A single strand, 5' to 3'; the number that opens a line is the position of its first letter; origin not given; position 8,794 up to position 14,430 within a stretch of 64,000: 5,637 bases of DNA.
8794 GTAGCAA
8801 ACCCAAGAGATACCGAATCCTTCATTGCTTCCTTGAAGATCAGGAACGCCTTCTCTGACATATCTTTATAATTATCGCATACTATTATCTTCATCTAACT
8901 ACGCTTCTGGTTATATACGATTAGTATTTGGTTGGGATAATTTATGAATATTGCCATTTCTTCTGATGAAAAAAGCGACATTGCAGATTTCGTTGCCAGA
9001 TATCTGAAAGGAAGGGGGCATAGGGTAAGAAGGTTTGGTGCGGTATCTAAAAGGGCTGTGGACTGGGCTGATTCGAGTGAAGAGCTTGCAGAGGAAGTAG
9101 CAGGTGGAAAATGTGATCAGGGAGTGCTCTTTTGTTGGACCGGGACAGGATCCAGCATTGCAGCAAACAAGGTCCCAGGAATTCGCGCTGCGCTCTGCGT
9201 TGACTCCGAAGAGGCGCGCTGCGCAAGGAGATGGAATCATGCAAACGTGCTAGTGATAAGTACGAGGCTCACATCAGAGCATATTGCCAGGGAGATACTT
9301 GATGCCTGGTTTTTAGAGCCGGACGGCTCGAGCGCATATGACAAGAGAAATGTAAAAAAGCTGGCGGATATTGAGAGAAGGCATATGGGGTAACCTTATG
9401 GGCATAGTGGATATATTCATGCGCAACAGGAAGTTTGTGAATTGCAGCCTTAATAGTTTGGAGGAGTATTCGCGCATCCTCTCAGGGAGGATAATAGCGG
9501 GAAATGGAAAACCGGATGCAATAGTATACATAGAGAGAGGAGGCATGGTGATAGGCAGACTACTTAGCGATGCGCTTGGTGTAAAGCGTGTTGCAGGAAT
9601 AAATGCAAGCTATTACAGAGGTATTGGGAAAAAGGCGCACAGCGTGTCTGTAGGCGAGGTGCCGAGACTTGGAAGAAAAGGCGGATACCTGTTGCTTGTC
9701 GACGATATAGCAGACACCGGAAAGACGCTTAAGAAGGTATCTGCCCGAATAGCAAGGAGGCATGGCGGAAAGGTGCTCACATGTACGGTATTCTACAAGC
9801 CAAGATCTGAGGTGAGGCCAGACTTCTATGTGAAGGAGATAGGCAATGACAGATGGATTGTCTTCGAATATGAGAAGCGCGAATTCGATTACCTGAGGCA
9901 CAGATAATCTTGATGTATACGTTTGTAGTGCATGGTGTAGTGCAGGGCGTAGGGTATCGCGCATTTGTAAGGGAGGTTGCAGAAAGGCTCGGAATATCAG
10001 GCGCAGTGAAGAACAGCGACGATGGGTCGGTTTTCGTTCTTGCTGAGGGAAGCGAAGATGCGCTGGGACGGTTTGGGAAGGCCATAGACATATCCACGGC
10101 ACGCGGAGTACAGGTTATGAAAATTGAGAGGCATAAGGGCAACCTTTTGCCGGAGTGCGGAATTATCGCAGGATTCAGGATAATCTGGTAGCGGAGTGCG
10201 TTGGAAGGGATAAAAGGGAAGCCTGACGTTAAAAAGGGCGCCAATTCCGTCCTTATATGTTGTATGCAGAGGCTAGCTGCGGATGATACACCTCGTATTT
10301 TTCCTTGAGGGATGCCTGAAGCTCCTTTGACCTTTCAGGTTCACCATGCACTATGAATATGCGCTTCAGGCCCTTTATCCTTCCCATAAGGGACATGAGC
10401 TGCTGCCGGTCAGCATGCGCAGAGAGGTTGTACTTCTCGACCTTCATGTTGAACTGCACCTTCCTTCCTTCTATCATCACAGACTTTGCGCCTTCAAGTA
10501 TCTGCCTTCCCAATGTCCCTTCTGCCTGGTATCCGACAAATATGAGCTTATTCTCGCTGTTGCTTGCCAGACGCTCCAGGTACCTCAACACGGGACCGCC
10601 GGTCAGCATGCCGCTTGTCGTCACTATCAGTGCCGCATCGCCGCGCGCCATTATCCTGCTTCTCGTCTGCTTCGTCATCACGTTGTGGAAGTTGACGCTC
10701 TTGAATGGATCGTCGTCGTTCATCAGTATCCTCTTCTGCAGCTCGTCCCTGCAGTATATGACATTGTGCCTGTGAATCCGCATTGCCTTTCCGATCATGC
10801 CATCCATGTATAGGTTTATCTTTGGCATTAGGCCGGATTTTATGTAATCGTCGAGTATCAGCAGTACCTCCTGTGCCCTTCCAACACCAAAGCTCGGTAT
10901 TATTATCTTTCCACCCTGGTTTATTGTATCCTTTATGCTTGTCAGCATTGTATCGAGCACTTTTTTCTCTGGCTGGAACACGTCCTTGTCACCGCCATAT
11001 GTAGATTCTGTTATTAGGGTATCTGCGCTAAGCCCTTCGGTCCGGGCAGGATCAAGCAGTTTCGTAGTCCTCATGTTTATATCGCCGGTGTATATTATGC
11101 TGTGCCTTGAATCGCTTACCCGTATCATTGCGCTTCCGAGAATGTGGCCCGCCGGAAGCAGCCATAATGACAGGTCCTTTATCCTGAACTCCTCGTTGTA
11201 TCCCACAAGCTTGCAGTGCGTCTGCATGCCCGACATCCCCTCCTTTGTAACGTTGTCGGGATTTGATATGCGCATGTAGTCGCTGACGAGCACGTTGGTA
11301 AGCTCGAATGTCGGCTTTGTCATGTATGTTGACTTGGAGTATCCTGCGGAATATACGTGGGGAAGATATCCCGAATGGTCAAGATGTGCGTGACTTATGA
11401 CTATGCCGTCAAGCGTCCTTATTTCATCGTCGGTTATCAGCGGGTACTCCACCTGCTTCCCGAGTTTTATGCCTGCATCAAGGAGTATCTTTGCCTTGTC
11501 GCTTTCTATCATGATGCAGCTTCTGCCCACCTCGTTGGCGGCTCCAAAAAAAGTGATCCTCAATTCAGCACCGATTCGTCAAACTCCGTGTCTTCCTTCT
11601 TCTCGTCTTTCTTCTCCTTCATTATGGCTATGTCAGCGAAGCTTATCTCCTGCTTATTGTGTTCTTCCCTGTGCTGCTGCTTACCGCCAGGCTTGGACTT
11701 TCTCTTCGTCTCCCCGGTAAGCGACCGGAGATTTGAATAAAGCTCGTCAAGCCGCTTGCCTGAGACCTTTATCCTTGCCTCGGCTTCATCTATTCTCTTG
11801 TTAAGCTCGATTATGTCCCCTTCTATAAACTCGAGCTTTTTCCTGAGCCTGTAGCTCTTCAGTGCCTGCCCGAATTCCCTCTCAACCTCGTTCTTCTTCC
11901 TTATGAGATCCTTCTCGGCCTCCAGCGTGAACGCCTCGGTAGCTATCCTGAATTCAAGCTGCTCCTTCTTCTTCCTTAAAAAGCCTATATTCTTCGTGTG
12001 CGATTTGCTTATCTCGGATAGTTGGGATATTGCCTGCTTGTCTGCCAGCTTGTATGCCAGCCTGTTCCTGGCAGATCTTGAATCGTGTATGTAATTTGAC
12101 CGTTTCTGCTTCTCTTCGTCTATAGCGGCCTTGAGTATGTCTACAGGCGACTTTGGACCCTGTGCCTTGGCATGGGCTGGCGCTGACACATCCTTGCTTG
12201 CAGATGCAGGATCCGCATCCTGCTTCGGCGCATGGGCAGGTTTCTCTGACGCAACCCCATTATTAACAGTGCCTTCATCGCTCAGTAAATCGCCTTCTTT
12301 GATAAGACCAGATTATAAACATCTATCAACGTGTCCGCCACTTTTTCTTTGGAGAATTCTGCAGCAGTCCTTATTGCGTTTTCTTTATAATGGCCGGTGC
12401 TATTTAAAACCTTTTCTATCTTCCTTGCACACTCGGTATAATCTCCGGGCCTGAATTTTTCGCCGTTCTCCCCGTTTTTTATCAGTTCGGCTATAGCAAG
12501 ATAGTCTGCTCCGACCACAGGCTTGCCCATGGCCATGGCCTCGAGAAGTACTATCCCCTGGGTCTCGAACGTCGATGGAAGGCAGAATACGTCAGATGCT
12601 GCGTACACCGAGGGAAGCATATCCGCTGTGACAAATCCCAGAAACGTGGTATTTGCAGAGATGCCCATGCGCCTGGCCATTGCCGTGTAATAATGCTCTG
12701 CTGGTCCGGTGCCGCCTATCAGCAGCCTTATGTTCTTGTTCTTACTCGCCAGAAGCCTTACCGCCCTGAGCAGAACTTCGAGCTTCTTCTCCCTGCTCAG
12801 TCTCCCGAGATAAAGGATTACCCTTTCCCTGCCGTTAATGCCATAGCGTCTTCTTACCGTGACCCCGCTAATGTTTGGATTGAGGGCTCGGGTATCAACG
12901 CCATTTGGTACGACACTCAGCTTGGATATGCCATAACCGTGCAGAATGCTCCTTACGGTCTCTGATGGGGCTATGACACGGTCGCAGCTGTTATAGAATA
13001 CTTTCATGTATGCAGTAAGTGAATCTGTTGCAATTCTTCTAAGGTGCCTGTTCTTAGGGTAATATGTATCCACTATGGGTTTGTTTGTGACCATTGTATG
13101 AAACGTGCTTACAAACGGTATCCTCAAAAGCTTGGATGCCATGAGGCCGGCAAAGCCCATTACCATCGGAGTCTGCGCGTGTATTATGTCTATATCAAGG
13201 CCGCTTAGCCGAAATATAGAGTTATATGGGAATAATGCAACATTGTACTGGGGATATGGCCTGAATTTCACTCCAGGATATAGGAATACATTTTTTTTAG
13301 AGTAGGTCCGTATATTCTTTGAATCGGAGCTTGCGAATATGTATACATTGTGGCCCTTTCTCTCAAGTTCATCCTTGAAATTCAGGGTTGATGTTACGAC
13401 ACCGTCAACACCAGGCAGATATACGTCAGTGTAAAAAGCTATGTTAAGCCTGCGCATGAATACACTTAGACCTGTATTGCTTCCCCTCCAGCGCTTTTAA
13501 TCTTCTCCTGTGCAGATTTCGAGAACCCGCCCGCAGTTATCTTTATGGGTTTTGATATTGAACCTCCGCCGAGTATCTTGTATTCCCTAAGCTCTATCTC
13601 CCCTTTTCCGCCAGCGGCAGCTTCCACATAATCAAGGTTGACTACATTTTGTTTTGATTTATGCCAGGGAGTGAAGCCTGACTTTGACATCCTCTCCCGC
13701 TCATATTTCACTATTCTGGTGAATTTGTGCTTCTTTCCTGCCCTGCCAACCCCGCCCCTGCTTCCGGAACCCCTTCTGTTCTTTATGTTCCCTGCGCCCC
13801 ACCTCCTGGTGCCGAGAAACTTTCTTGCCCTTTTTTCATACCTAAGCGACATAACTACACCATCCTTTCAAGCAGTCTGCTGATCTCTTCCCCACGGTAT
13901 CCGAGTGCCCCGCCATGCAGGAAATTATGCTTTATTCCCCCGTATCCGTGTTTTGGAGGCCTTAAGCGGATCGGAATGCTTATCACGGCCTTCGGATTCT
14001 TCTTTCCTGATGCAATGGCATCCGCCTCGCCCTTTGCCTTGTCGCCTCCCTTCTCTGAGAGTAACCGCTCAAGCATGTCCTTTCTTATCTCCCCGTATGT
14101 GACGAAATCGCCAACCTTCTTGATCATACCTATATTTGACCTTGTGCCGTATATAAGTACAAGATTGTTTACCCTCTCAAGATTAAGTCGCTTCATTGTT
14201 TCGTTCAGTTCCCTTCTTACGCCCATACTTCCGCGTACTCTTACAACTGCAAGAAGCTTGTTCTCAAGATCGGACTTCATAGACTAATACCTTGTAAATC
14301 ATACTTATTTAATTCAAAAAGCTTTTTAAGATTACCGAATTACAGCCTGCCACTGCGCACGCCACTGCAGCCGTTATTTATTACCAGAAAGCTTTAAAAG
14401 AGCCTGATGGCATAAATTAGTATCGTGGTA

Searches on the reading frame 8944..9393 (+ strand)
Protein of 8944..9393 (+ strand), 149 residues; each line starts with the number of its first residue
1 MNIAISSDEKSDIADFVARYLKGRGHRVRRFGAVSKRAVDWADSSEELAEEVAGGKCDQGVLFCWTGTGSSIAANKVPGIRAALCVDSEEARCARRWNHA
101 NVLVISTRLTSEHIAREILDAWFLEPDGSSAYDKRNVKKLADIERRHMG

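Call 69: search_protein_families(library=pfam, proteins=[window:8944-9393:+], max_evalue=0.001)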
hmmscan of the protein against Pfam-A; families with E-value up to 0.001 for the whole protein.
window:8944-9393:+ (149 aa): 1 family
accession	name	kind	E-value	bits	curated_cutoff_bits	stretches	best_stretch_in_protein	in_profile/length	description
PF02502.23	LacAB_rpiB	-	2.7e-36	125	24.7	1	3-138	1-136/138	Ribose/Galactose Isomerase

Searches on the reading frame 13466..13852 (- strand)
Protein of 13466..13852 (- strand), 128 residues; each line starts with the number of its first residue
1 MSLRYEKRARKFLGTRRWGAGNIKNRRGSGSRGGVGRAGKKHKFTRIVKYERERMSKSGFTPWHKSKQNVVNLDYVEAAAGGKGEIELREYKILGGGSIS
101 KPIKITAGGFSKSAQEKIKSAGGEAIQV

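Call 69: search_protein_families(library=pfam, proteins=[window:13466-13852:-], max_evalue=0.001)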
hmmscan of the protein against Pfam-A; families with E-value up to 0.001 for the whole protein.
window:13466-13852:- (128 aa): 1 family
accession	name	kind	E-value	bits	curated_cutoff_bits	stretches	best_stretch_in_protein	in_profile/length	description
PF00828.25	Ribosomal_L27A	-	1.3e-12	48.4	21.5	1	84-125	34-71/72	Ribosomal proteins 50S-L15, 50S-L18e, 60S-L27A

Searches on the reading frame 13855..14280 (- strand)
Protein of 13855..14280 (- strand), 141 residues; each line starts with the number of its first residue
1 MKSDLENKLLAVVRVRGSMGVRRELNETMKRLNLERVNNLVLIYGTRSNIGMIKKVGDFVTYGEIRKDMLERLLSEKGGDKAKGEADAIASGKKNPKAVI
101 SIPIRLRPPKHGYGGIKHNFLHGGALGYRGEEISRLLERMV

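Call 69: search_protein_families(library=pfam, proteins=[window:13855-14280:-], max_evalue=0.001)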
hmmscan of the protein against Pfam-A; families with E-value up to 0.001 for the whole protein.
window:13855-14280:- (141 aa): 1 family
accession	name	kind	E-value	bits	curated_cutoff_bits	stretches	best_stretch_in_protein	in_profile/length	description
PF00327.25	Ribosomal_L30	-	3.5e-07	30.4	23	1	10-60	1-51/51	Ribosomal protein L30p/L7e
